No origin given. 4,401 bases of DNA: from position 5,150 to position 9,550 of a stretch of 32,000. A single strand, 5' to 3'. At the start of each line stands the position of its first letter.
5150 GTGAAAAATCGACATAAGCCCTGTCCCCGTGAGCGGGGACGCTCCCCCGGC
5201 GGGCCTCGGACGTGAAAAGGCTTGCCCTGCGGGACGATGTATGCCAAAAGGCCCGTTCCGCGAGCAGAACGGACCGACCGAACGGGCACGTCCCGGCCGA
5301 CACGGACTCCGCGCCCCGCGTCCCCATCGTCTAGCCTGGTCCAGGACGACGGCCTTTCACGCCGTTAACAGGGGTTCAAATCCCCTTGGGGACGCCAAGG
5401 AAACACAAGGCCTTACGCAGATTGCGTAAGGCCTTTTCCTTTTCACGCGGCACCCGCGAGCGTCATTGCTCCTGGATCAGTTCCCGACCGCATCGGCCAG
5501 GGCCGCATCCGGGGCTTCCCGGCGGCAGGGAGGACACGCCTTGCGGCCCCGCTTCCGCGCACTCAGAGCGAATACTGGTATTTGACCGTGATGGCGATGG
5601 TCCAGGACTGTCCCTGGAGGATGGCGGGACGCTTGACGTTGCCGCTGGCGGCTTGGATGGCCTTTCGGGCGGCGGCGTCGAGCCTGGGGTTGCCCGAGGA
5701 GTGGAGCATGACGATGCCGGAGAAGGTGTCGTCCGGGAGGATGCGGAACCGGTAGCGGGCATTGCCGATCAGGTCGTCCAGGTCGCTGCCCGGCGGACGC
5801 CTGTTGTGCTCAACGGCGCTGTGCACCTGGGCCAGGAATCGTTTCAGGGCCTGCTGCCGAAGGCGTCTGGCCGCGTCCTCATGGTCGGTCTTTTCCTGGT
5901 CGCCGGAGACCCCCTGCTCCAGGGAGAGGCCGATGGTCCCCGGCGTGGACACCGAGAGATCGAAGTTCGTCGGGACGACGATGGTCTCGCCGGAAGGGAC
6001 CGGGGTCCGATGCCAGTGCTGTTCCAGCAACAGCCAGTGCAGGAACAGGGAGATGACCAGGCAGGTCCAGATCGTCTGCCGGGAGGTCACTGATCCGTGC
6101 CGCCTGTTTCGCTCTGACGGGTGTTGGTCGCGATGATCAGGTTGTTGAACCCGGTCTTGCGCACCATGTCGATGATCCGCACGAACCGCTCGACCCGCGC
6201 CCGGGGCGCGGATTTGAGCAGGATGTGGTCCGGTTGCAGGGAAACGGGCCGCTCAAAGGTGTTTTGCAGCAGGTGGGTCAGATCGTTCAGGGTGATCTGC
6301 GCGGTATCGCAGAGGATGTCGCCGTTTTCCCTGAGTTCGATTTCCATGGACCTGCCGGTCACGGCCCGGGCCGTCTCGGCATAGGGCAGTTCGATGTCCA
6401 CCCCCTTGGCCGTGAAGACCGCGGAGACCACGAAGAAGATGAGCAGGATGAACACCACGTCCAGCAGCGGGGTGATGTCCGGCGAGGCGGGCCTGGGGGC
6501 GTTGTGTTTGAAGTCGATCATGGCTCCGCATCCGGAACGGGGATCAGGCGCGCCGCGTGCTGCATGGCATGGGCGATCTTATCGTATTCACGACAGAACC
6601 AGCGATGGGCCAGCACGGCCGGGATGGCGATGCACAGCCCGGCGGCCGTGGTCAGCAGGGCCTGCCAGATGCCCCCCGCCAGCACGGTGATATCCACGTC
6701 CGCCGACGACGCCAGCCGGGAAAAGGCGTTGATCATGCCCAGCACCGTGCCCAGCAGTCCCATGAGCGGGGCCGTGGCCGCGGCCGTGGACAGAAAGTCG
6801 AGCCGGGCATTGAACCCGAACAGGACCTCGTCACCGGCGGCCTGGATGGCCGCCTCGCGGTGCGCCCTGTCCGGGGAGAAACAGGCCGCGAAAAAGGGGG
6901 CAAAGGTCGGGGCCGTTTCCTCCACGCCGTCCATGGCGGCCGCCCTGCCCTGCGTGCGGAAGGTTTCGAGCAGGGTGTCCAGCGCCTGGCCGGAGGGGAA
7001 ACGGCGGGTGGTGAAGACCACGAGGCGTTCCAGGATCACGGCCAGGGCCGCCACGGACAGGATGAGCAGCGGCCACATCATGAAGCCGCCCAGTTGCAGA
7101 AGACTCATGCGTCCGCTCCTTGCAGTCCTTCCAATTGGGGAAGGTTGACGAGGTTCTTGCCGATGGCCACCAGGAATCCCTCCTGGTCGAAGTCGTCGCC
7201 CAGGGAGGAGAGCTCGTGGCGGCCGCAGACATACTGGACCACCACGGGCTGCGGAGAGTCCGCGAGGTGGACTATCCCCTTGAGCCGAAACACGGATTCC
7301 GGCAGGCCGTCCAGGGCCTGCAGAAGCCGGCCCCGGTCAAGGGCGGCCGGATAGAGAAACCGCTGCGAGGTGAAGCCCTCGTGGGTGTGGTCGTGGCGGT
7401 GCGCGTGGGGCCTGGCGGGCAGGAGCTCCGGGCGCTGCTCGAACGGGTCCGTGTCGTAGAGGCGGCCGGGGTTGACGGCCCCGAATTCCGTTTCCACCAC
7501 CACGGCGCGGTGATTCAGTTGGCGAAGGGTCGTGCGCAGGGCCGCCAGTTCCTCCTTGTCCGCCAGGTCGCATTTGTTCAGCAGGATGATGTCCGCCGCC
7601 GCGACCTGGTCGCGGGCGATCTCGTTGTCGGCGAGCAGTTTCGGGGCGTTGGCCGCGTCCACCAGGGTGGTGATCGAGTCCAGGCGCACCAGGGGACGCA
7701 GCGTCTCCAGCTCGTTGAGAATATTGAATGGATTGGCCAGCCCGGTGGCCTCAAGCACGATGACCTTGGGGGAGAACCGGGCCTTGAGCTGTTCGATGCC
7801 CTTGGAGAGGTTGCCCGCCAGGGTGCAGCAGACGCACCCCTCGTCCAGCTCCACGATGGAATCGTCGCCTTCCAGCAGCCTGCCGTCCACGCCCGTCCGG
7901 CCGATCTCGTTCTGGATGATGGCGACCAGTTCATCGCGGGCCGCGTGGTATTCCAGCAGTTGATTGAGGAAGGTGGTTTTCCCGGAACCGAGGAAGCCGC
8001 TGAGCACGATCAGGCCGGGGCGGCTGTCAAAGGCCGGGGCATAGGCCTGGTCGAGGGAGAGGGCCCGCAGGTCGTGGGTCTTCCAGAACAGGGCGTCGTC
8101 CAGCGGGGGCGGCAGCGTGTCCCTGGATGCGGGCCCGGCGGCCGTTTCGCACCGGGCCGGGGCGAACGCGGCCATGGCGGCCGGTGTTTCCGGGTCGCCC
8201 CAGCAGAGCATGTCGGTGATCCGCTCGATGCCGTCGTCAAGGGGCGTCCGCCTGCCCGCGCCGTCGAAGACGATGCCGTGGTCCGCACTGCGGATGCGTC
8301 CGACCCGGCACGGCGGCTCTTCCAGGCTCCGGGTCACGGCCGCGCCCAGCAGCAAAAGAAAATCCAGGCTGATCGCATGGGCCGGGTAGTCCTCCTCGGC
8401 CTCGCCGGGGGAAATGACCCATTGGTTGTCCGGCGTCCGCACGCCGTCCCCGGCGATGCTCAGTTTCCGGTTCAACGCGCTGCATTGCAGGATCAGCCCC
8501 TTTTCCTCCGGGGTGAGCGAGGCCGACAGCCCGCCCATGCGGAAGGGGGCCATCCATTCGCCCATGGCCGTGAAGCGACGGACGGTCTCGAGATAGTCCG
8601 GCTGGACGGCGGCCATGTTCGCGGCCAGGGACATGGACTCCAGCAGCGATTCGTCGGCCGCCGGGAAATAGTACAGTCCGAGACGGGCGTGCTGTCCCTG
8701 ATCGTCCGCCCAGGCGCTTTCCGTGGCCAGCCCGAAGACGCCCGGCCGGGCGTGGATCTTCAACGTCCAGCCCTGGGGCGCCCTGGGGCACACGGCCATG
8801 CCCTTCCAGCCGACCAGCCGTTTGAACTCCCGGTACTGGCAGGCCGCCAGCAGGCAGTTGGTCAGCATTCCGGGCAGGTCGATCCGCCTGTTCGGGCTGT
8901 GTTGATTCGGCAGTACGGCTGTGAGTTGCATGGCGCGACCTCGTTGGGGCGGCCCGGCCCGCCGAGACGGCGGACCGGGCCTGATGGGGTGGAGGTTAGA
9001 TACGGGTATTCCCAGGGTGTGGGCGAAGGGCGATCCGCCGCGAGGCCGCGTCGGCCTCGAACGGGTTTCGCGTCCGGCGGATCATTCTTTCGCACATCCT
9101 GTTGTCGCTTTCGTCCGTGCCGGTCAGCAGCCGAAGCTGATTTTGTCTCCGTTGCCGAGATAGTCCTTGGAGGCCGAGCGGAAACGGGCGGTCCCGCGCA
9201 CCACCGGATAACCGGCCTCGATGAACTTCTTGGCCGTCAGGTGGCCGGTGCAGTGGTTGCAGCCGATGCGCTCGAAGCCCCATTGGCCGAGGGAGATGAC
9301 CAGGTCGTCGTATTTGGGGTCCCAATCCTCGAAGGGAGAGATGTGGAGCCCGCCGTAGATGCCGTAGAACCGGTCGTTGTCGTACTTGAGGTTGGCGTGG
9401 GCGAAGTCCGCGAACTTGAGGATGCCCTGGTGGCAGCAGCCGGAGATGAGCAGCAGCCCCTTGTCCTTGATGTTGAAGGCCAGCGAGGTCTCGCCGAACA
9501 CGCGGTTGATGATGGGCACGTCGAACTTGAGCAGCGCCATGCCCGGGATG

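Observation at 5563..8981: COG0523 GTPase with an unrecognised ~300-aa N-terminal domain, translationally coupled to exbB-exbD-tonB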

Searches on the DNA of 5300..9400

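Call 7: search_rna_families(source=window, start=5300, end=9400, threshold=evalue, max_evalue=1)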
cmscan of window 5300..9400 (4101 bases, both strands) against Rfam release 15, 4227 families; matches with E-value up to 1: 1.
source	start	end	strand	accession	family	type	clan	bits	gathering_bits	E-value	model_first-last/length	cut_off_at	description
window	5320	5394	+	RF00005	tRNA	Gene; tRNA;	CL00001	61.3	29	5.1e-12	1-71/71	no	tRNA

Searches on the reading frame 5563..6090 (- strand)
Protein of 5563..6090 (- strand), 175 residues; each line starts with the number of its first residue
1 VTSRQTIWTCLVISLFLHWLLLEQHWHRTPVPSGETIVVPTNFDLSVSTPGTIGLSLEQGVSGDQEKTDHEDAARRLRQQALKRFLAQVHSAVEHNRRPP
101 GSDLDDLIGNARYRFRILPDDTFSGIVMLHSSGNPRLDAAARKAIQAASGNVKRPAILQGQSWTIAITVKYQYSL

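Call 3: search_protein_families(library=pfam, proteins=[window:5563-6090:-], max_evalue=0.1)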
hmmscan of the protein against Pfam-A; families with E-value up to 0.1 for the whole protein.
window:5563-6090:- (175 aa): 2 families
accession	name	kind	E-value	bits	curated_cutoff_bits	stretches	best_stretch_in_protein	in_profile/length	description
PF13103.11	TonB_2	-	4.7e-07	30.3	22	1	84-155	3-72/85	TonB C terminal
PF03544.19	TonB_C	-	7.8e-06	26.7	24.6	1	109-175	16-79/79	Gram-negative bacterial TonB protein C-terminal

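Call 4: search_protein_families(library=ncbifam, proteins=[window:5563-6090:-], max_evalue=0.1)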
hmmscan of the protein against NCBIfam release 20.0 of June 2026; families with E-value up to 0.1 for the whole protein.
window:5563-6090:- (175 aa): 2 families
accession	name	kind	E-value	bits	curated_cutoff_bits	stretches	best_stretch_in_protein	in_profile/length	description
TIGR01352.1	tonB_Cterm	subfamily_domain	1.6e-08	34.8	27.1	1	109-172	14-74/76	TonB family protein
TIGR02794.1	tolA_full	equivalog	0.012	14.8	59.45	1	72-150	267-340/362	cell envelope integrity protein TolA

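Call 83: find_homologous_proteins(query=window:5563-6090:-, max_evalue=0.00001)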
Query window:5563-6090:- (175 aa): 13 proteins with E <= 0.00001 among 148 candidates.
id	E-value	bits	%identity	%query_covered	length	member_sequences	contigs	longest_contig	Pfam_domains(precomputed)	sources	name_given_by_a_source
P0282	2.0e-112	390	100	100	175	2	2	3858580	PF03544.20,PF13103.12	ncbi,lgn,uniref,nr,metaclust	ncbi:TonB family protein [Pseudodesulfovibrio mercurii]|uniref:TonB family protein n=1 Tax=Pseudodes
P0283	8.3e-98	343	87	100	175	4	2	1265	PF03544.20,PF13103.12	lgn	-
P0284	1.9e-93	329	83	100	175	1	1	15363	PF03544.20,PF13103.12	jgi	-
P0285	2.8e-87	309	79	100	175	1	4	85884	PF13103.12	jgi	jgi:TonB family protein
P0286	4.6e-86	305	79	100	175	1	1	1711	PF03544.20,PF13103.12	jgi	-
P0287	1.9e-80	286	75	100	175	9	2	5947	PF03544.20,PF13103.12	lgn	-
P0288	2.2e-79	283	73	100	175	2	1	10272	PF03544.20,PF13103.12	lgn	-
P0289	7.9e-78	278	72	100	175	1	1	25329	PF03544.20,PF13103.12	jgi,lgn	-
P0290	8.6e-72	258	67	100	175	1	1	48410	PF03544.20,PF13103.12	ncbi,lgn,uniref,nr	ncbi:TonB family protein [Pseudodesulfovibrio sp.]|uniref:TonB family protein n=1 Tax=Pseudodesulfov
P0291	1.4e-69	251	67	100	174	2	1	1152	PF03544.20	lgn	-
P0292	5.9e-68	246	66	100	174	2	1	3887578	PF03544.20,PF13103.12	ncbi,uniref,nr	ncbi:energy transducer TonB [Pseudodesulfovibrio thermohalotolerans]|uniref:energy transducer TonB f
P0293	6.0e-67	242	63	100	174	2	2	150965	PF03544.20,PF13103.12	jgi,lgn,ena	-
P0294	2.9e-38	149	44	100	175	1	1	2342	PF13103.12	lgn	-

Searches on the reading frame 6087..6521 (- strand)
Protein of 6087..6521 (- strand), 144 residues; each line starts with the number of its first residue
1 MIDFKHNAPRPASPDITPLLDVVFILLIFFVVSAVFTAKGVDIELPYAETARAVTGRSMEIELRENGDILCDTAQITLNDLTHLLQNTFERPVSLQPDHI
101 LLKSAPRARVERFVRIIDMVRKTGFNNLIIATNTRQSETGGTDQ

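Call 3: search_protein_families(library=pfam, proteins=[window:6087-6521:-], max_evalue=0.1)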
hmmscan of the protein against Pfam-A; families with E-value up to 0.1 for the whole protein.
window:6087-6521:- (144 aa): 1 family
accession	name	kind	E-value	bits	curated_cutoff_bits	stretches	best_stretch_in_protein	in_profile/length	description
PF02472.21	ExbD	-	1.9e-21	76.9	25.4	1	12-133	6-126/128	Biopolymer transport protein ExbD/TolR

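Call 4: search_protein_families(library=ncbifam, proteins=[window:6087-6521:-], max_evalue=0.1)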
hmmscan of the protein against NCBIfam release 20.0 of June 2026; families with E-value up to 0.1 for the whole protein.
window:6087-6521:- (144 aa): 6 families
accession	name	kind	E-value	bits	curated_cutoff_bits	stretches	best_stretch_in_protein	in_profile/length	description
TIGR02801.1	tolR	equivalog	1.1e-13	51.9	127.3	1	16-132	7-128/129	protein TolR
TIGR02804.1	ExbD_2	equivalog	7.7e-13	48.9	123.45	1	15-132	5-119/121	TonB system transport protein ExbD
TIGR02803.1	ExbD_1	equivalog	5.4e-07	29.8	152.95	1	15-127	5-115/122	TonB system transport protein ExbD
NF008248.0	PRK11024.1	equivalog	9.1e-06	25.8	162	1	15-57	17-59/142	colicin uptake protein TolR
NF008429.0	PRK11267.1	equivalog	1.1e-05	25.5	216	1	15-127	19-129/141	TonB system transport protein ExbD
NF003652.0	PRK05286.2-5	equivalog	0.0051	16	267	1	79-138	196-254/353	quinone-dependent dihydroorotate dehydrogenase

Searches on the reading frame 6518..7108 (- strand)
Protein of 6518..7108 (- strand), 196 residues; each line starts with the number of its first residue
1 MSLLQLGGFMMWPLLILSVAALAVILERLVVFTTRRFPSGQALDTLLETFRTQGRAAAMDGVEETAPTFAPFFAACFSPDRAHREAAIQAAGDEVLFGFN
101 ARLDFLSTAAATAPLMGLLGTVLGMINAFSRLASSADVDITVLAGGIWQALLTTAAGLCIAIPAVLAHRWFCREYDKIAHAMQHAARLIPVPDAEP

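Call 3: search_protein_families(library=pfam, proteins=[window:6518-7108:-], max_evalue=0.1)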
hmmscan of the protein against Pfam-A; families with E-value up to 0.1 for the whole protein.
window:6518-7108:- (196 aa): 2 families
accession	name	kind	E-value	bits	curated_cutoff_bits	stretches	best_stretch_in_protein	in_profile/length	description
PF01618.21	MotA_ExbB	-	1.1e-28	100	22.9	1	79-183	22-126/127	MotA/TolQ/ExbB proton channel family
PF17371.7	DUF5393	-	0.034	12.5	25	1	63-109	463-507/666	Family of unknown function (DUF5393)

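Call 4: search_protein_families(library=ncbifam, proteins=[window:6518-7108:-], max_evalue=0.1)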
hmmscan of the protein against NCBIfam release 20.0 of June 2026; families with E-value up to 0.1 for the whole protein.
window:6518-7108:- (196 aa): 10 families
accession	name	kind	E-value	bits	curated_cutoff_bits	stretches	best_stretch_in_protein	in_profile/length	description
TIGR02796.1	tolQ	equivalog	1.6e-23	83.6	221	1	11-184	17-205/216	protein TolQ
TIGR02797.1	exbB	equivalog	4.8e-17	62.5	206.2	1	105-186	121-202/211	tonB-system energizer ExbB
NF007722.0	PRK10414.1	equivalog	3.3e-14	53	402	1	104-176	131-203/244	tol-pal system-associated acyl-CoA thioesterase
NF008066.0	PRK10801.1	equivalog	2.6e-13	50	403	1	86-180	103-204/230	Tol-Pal system protein TolQ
TIGR02805.1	exbB2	equivalog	3.7e-13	49.8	135.35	1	100-176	52-128/138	TonB-system energizer ExbB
NF006284.1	PRK08456.1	equivalog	0.0004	19.6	380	1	104-159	144-194/252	flagellar motor stator protein MotA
NF005997.1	PRK08124.1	equivalog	0.00092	18.2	340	1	106-157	147-193/259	flagellar motor stator protein MotA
NF041792.2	2_anti-phage_ZorA2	equivalog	0.0062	15.1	700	1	105-166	45-107/550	type II Zorya anti-phage system protein ZorA2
NF006583.0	PRK09109.1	equivalog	0.012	14.7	237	1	109-161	149-196/246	flagellar motor protein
NF006527.0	PRK08990.1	equivalog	0.075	12.3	341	0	106-161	143-193/254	flagellar motor protein PomA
